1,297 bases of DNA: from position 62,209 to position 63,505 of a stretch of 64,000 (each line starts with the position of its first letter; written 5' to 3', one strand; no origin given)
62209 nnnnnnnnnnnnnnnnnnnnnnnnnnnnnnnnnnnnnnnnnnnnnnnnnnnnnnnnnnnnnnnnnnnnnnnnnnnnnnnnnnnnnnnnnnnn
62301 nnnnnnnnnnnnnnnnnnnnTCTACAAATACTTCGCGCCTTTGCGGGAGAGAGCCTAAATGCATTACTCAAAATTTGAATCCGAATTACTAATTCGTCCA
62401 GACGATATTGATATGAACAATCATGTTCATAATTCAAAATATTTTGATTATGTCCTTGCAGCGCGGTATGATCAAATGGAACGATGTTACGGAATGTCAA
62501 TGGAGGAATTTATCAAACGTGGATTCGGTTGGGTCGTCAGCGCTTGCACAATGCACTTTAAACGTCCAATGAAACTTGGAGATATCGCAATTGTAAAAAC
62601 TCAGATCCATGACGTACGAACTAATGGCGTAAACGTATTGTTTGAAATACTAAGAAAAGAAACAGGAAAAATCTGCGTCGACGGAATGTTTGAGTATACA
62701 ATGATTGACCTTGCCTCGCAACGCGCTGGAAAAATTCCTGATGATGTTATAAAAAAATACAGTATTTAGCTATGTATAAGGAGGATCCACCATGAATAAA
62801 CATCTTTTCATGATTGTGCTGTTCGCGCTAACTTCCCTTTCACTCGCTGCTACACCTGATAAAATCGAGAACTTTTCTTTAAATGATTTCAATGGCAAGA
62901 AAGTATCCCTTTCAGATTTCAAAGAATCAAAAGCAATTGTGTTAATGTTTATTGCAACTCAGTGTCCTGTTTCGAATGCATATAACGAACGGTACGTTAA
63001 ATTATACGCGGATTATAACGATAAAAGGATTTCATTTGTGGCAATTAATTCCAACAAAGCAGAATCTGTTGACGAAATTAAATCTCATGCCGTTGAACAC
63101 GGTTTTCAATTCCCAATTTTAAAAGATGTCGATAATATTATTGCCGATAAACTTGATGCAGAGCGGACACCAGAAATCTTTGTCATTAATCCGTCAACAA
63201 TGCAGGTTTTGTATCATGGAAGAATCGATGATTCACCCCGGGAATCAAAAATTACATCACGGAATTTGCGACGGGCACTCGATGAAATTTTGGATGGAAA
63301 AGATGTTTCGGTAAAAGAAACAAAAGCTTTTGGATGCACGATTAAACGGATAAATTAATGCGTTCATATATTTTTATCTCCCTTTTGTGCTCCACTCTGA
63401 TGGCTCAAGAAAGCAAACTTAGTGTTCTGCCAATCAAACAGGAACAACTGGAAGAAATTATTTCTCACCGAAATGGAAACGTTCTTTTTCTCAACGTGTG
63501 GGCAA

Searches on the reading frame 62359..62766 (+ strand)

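Call 37: search_protein_families(library=pfam, proteins=[window:62359-62766:+], max_evalue=0.001)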
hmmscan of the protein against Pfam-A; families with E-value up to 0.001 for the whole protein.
window:62359-62766:+ (136 aa): 4 families
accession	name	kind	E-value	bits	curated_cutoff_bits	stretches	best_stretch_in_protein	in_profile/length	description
PF13279.12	4HBT_2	-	4.1e-21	76.1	25.5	1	13-132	2-120/122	Thioesterase-like superfamily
PF01643.23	Acyl-ACP_TE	-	2.8e-14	53.4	23.7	1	5-134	3-131/131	Acyl-ACP thioesterase N-terminal domain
PF03061.28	4HBT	-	2.6e-07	31.3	20.6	1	21-106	2-79/79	Thioesterase superfamily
PF20791.3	Acyl-ACP_TE_C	-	3.1e-07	31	21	1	6-38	8-40/101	Acyl-ACP thioesterase C-terminal domain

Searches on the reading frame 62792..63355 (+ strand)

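Call 37: search_protein_families(library=pfam, proteins=[window:62792-63355:+], max_evalue=0.001)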
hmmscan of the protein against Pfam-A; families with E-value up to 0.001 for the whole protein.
window:62792-63355:+ (188 aa): 4 families
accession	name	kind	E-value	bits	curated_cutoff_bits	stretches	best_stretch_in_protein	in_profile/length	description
PF00578.27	AhpC-TSA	-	7.7e-19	68.3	26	1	23-135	3-118/124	AhpC/TSA family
PF08534.16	Redoxin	-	1e-12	48.5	26.6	1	23-148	4-137/148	Redoxin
PF13905.12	Thioredoxin_8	-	1.6e-08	35.2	27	1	47-135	2-91/94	Thioredoxin-like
PF00255.25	GSHPx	-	6.9e-05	22.8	27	1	27-111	3-91/108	Glutathione peroxidase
